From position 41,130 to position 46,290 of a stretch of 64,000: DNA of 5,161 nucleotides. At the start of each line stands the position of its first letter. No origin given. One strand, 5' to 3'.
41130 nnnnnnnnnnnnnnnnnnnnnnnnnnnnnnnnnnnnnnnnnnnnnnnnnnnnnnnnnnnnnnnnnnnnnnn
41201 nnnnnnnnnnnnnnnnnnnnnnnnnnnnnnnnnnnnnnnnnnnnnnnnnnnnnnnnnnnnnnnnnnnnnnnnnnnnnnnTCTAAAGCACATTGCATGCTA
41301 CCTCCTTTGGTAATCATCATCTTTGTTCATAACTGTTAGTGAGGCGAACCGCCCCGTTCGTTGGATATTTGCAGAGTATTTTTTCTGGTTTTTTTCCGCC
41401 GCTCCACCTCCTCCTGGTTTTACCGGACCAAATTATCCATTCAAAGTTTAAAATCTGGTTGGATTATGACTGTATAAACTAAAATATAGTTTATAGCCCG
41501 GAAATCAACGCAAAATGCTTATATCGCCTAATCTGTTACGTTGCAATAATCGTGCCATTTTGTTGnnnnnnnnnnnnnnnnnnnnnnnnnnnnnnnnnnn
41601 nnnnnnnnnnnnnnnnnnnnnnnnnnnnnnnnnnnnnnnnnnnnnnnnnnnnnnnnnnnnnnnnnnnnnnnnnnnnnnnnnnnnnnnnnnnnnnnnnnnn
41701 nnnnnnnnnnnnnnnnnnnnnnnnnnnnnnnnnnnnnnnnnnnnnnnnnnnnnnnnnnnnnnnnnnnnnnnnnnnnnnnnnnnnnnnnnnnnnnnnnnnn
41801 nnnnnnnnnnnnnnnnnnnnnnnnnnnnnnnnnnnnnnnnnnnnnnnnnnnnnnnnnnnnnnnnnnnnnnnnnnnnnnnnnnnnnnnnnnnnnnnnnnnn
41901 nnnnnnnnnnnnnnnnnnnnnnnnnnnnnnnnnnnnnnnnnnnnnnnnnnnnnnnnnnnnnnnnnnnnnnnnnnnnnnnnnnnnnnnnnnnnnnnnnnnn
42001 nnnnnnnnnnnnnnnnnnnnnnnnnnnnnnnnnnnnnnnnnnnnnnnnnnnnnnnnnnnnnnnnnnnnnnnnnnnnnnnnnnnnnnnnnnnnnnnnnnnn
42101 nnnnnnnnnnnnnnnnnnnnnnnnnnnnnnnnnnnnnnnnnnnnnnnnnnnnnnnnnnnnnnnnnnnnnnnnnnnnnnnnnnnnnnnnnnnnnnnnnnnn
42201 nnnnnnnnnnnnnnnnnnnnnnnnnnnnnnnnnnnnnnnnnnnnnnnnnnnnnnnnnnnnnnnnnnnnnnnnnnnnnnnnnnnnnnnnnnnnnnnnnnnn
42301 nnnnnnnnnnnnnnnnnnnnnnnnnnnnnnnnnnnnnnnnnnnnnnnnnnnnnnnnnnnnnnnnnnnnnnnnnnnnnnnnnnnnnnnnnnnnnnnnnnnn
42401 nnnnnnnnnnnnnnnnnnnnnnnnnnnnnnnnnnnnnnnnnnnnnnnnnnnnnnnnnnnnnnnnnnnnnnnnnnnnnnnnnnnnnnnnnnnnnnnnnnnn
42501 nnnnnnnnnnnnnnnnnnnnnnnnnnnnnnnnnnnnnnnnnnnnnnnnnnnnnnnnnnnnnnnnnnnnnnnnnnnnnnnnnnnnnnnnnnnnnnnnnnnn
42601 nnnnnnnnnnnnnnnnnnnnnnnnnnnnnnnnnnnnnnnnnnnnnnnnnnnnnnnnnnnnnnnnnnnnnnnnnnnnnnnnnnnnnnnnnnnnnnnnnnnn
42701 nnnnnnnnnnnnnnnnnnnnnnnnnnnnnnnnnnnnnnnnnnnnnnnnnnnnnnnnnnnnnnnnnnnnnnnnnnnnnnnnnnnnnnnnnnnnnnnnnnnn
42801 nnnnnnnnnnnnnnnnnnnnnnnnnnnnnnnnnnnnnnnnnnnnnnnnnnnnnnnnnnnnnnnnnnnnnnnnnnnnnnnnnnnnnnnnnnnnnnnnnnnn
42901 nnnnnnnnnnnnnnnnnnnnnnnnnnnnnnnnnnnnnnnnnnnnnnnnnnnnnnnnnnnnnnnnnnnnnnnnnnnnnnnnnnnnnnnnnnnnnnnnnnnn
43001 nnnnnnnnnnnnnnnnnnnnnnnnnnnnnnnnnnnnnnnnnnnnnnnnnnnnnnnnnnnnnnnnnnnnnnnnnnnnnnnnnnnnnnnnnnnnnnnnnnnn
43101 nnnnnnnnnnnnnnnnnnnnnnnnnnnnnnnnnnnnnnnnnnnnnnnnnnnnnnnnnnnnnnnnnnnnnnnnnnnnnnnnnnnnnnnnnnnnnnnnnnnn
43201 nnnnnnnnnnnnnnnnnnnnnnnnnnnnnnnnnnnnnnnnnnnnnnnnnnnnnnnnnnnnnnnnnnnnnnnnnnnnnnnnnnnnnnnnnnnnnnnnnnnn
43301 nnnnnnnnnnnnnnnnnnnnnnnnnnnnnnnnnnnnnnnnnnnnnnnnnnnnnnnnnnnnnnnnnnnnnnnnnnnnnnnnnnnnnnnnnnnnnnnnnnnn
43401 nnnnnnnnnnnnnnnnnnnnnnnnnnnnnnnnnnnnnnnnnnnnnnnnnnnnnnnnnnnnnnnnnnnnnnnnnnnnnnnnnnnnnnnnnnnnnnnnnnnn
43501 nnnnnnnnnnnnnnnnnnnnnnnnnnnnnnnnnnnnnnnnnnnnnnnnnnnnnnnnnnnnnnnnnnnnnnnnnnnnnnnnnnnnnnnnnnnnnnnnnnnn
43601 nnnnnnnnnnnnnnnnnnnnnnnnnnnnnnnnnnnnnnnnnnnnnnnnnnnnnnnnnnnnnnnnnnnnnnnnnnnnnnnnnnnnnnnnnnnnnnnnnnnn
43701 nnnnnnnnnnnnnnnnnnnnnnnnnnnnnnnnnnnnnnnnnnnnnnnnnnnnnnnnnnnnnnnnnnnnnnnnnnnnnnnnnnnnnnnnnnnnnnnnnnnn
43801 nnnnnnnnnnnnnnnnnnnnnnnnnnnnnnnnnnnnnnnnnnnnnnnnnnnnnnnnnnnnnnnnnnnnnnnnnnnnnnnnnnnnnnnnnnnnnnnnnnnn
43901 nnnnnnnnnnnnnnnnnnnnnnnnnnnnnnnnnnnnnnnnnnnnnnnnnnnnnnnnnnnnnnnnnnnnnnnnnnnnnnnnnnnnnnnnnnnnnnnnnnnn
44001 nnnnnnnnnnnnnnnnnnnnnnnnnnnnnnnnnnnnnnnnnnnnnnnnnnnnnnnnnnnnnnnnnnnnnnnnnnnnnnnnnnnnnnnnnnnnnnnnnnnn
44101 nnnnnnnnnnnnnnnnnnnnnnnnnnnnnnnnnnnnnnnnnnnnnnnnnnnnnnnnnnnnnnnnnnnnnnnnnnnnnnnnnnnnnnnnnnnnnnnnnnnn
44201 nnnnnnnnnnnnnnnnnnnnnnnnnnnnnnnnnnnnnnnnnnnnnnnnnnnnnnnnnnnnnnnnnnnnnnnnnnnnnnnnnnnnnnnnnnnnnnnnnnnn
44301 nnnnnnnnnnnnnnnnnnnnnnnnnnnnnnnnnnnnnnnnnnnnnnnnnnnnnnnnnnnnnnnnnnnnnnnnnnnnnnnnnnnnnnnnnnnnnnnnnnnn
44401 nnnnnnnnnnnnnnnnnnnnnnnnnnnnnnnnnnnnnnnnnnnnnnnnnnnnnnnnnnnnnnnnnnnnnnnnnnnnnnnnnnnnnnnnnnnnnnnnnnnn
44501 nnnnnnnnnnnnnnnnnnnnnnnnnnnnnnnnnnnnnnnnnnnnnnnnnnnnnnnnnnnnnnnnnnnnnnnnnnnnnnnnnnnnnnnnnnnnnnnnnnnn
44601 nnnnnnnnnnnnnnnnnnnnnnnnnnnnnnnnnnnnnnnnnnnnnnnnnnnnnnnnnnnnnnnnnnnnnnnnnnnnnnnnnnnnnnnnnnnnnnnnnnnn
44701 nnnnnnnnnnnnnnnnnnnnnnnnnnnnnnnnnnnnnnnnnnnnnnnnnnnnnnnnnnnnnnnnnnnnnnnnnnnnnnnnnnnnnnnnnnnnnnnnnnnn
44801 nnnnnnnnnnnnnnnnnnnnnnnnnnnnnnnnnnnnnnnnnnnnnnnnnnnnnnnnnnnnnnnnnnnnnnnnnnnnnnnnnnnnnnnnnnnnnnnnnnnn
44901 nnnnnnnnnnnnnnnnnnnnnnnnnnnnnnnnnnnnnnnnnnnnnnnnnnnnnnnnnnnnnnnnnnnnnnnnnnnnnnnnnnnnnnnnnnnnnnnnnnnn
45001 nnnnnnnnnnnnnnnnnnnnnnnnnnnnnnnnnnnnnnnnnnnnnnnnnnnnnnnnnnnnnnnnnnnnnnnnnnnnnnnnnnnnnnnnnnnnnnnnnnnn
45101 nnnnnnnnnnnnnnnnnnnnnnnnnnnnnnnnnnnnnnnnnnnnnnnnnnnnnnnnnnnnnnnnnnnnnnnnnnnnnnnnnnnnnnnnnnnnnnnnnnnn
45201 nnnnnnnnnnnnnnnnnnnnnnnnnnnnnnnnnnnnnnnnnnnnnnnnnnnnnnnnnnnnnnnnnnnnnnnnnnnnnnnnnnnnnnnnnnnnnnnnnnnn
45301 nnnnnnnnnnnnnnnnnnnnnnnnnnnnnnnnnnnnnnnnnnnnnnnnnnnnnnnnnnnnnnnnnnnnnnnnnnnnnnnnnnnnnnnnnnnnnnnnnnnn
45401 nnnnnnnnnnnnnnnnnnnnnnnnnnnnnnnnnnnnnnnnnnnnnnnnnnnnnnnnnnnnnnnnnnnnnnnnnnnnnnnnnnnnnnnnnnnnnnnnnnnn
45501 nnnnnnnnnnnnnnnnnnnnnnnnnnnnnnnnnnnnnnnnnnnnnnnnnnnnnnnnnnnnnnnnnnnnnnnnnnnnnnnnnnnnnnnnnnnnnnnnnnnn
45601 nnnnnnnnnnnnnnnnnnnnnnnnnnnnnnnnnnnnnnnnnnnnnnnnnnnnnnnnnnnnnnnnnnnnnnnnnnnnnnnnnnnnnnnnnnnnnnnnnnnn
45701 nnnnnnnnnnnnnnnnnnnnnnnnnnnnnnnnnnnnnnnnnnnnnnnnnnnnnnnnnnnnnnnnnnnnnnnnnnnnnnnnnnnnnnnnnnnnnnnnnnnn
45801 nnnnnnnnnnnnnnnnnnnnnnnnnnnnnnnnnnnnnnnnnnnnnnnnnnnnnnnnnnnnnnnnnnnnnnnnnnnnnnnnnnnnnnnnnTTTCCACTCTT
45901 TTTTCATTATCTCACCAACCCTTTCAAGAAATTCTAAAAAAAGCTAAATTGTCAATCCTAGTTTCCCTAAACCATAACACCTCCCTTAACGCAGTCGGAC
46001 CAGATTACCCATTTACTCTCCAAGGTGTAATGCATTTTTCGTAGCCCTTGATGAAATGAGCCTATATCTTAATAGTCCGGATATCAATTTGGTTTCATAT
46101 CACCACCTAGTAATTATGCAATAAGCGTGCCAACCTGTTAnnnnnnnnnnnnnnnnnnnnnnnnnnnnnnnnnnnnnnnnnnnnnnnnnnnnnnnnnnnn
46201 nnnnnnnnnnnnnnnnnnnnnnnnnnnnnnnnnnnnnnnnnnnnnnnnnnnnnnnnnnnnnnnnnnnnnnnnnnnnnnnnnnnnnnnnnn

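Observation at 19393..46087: Three sigma54 5' leaders share two conserved blocks: candidate new cis-regulatory RNA or operator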

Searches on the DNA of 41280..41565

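Call 53: search_rna_families(source=window, start=41280, end=41565, threshold=evalue, max_evalue=10)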
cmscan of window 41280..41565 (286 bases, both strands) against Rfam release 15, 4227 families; matches with E-value up to 10: 4.
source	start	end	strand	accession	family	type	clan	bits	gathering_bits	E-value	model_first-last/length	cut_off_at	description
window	41461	41523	+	RF01829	sR6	Gene; snRNA; snoRNA; CD-box;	-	15.3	60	7.2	1-53/53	no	sR6 snoRNA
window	41357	41459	+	RF01956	NEAT1_2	Gene; lncRNA;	-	14.3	60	0.78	1-116/116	no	Nuclear enriched abundant transcript 1 conserved region 2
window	41286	41327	-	RF00158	SNORD82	Gene; snRNA; snoRNA; CD-box;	-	13.5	43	6.7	1-70/70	no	Small nucleolar RNA SNORD82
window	41298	41323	-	RF01304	sR5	Gene; snRNA; snoRNA; CD-box;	-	9.6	40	8.3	1-53/53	no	Small nucleolar RNA sR5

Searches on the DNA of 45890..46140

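Call 51: search_rna_families(source=window, start=45890, end=46140, threshold=evalue, max_evalue=10)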
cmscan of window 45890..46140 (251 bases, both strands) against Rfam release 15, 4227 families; matches with E-value up to 10: 2.
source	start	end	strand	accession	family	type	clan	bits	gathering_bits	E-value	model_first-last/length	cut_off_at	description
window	45890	45947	-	RF03794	MIR5298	Gene; miRNA;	-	16.7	70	4.6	1-80/80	no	MIR5298 microRNA precursor family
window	46014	46112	-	RF00317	snoZ163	Gene; snRNA; snoRNA; CD-box;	-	13.5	39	3.5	1-90/90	no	Small nucleolar RNA Z163/Z177 family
